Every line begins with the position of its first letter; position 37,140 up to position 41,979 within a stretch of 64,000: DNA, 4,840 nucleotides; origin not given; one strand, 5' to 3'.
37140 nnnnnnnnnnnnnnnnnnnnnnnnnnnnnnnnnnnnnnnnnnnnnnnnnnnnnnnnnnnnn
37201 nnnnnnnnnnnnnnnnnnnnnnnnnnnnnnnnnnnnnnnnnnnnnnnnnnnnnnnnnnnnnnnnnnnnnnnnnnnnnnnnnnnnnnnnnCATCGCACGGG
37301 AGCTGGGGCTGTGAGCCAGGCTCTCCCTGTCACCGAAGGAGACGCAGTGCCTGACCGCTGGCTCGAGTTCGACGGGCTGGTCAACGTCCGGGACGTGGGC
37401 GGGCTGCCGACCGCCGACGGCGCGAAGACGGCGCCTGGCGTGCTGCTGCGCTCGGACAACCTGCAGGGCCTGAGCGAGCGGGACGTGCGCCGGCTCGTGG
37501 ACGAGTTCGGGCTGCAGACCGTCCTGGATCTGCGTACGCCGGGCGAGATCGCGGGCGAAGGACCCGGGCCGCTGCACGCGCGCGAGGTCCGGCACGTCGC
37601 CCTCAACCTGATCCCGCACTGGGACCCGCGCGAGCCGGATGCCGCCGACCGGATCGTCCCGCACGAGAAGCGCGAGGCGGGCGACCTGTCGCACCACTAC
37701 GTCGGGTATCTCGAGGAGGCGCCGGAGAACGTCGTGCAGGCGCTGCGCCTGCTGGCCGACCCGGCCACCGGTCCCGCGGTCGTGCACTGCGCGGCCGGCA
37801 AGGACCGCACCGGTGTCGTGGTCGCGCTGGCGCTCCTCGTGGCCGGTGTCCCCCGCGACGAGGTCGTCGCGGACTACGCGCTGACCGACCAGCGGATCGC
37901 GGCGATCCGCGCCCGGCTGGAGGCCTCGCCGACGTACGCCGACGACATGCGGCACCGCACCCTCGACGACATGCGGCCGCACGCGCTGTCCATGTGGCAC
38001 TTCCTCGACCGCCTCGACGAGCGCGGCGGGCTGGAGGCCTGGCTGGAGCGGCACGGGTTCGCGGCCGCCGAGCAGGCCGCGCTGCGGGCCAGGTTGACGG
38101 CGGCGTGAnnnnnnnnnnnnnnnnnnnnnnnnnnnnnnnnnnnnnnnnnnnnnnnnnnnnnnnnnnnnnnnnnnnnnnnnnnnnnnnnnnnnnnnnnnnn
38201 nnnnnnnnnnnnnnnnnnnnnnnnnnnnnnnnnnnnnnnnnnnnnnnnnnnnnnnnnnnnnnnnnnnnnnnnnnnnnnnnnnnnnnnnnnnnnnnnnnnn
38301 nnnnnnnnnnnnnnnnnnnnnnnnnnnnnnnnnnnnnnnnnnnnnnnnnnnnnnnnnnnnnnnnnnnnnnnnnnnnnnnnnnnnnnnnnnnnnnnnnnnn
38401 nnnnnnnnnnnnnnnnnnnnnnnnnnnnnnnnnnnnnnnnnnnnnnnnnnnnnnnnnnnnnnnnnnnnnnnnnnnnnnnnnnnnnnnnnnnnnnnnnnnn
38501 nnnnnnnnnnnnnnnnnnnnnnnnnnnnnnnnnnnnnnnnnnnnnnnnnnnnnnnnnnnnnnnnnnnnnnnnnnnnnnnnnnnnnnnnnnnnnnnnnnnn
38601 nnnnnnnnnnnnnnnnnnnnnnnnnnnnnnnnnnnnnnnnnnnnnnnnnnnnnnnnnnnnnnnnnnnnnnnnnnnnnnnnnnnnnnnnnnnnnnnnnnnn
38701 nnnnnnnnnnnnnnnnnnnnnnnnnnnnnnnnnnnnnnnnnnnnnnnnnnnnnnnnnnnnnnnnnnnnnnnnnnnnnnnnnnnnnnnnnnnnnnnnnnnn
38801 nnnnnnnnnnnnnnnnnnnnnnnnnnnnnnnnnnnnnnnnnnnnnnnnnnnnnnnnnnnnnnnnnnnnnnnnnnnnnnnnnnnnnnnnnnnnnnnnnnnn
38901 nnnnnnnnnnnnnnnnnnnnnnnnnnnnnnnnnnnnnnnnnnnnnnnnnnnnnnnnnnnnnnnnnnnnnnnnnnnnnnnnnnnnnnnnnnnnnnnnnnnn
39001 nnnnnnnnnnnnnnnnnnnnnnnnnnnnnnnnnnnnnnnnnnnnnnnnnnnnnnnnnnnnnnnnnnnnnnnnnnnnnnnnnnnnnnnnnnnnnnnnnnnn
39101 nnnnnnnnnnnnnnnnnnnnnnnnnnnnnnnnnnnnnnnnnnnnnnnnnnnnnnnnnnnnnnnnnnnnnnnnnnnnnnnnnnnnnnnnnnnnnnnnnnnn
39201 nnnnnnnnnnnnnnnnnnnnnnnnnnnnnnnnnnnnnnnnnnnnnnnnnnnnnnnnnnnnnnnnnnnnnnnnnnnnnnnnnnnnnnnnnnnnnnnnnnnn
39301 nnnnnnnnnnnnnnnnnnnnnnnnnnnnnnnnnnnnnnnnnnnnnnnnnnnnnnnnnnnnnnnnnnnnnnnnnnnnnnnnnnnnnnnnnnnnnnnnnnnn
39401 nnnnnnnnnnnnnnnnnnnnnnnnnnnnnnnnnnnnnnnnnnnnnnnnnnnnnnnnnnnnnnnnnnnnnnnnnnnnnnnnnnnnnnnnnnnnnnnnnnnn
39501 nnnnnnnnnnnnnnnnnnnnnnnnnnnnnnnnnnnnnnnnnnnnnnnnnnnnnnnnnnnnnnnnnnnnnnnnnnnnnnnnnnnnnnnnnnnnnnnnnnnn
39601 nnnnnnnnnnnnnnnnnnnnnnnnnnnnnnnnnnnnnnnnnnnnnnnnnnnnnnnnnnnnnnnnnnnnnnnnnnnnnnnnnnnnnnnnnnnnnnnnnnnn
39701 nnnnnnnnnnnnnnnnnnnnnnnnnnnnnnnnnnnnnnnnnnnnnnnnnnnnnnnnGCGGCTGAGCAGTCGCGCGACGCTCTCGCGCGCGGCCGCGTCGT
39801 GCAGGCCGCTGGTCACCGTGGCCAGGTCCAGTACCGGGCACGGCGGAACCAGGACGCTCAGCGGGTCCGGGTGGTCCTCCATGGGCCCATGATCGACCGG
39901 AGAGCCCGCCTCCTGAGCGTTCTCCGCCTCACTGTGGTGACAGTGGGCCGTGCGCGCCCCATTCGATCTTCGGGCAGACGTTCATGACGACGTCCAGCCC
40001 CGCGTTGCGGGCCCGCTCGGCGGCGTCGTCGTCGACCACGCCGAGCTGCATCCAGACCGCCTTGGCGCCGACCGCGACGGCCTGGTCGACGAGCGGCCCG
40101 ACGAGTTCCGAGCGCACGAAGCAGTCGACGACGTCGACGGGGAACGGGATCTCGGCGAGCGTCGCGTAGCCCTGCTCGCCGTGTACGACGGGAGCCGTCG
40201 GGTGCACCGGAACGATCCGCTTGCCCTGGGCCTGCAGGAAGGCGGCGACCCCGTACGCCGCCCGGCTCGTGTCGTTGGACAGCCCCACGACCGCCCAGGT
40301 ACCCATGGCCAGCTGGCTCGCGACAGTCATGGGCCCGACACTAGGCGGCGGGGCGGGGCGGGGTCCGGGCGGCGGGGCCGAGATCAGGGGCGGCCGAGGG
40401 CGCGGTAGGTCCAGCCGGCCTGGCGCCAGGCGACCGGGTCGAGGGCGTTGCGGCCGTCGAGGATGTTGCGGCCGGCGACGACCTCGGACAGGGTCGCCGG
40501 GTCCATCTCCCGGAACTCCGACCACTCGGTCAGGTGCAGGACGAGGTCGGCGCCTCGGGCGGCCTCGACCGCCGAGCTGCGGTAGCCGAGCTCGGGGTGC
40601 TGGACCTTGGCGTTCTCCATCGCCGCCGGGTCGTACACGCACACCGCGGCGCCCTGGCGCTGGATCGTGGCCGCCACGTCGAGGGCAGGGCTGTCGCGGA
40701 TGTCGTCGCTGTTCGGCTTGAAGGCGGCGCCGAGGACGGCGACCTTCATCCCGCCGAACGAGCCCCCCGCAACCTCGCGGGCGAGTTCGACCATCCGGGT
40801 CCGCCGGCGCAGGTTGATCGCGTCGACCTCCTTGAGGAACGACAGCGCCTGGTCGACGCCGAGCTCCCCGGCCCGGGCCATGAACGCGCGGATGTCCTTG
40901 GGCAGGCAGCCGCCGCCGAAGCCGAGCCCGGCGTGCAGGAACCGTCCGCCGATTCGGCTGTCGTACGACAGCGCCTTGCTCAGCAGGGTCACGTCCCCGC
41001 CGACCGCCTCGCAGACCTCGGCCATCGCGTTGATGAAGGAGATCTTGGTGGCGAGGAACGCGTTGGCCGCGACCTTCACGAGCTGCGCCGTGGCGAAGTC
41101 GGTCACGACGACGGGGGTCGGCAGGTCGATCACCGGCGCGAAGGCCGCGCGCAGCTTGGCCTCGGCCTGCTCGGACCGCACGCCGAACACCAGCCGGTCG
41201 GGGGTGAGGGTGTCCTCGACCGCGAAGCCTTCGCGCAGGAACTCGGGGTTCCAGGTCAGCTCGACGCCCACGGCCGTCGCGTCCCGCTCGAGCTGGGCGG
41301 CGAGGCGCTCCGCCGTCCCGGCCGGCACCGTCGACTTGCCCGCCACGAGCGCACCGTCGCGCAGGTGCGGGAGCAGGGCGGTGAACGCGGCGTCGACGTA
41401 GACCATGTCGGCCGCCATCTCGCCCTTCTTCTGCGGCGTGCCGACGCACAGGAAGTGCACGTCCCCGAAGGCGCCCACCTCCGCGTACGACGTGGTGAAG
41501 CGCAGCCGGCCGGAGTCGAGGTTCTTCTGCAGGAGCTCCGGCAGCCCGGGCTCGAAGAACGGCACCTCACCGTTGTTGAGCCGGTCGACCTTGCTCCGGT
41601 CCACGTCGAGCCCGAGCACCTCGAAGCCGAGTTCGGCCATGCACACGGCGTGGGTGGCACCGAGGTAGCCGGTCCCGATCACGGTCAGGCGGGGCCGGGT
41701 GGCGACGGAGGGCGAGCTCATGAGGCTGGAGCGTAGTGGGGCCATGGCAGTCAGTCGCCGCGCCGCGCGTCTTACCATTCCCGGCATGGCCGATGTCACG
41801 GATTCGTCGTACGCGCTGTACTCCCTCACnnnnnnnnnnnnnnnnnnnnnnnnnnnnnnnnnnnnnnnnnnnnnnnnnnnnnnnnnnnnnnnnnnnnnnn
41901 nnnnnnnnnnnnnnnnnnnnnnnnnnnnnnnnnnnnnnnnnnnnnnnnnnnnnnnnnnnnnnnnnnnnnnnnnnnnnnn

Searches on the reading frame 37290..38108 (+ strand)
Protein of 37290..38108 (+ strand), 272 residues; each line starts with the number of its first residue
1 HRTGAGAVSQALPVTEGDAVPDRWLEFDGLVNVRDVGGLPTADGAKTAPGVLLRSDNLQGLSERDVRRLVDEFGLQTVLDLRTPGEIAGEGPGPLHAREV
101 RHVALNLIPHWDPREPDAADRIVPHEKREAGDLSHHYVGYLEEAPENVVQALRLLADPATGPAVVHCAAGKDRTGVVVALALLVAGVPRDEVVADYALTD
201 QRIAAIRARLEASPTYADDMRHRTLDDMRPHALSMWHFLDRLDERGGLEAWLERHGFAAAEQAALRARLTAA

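Call 44: search_protein_families(library=pfam, proteins=[window:37290-38108:+], max_evalue=0.01)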
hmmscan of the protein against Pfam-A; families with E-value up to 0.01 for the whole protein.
window:37290-38108:+ (272 aa): 6 families
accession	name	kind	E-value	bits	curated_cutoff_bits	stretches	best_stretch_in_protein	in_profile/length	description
PF13350.11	Y_phosphatase3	-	5.9e-56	190.5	22.2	1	26-270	2-239/240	Tyrosine phosphatase family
PF22784.1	PTP-SAK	-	3.5e-06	27.6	27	1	151-208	76-138/153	Swiss Army Knife protein, DSP-PTPase phosphatase domain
PF00102.32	Y_phosphatase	-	6.7e-05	23.1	20.9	1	148-192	154-201/234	Protein-tyrosine phosphatase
PF03162.18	Y_phosphatase2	-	0.00033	20.8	27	1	142-179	73-110/165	Tyrosine phosphatase family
PF22785.1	Tc-R-P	-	0.002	19.1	27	1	159-186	78-105/106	Polymorphic toxin system, DSP-PTPase phosphatase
PF22741.1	PTP-NADK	-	0.0034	17.2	27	0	145-179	92-126/163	DSP-PTPase phosphatase fused to NAD+ Kinase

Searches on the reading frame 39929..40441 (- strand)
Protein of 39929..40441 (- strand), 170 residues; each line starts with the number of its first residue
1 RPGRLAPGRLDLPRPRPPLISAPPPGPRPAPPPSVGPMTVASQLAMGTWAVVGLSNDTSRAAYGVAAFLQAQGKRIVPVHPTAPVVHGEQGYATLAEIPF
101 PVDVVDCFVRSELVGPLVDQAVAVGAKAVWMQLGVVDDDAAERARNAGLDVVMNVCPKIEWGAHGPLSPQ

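Call 44: search_protein_families(library=pfam, proteins=[window:39929-40441:-], max_evalue=0.01)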
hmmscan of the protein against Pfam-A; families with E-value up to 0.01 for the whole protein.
window:39929-40441:- (170 aa): 1 family
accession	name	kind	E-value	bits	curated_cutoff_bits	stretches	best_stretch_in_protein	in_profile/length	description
PF13380.12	CoA_binding_2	-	8.1e-39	133.1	22.8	1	48-161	2-115/116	CoA binding domain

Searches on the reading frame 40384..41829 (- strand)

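Call 12: search_protein_families(library=pfam, proteins=[window:40384-41829:-], max_evalue=0.01)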
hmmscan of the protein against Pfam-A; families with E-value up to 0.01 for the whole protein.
window:40384-41829:- (481 aa): 6 families
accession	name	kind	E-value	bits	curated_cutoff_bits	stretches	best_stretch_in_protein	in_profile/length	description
PF03721.20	UDPG_MGDP_dh_N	-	5.6e-57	192.8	27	1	47-227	2-185/187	UDP-glucose/GDP-mannose dehydrogenase family, NAD binding domain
PF00984.24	UDPG_MGDP_dh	-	5.2e-29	100.6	25.4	1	247-339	2-92/94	UDP-glucose/GDP-mannose dehydrogenase family, central domain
PF03720.21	UDPG_MGDP_dh_C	-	3.9e-28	98.3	30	1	364-465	1-103/103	UDP-glucose/GDP-mannose dehydrogenase family, UDP binding domain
PF03446.21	NAD_binding_2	-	1e-06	29.3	21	1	48-183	2-110/161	NAD binding domain of 6-phosphogluconate dehydrogenase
PF02737.24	3HCDH_N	-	0.006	17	22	0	48-84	2-38/180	3-hydroxyacyl-CoA dehydrogenase, NAD binding domain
PF02826.25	2-Hacid_dh_C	-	0.0068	16.2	25.1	0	46-86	37-77/178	D-isomer specific 2-hydroxyacid dehydrogenase, NAD binding domain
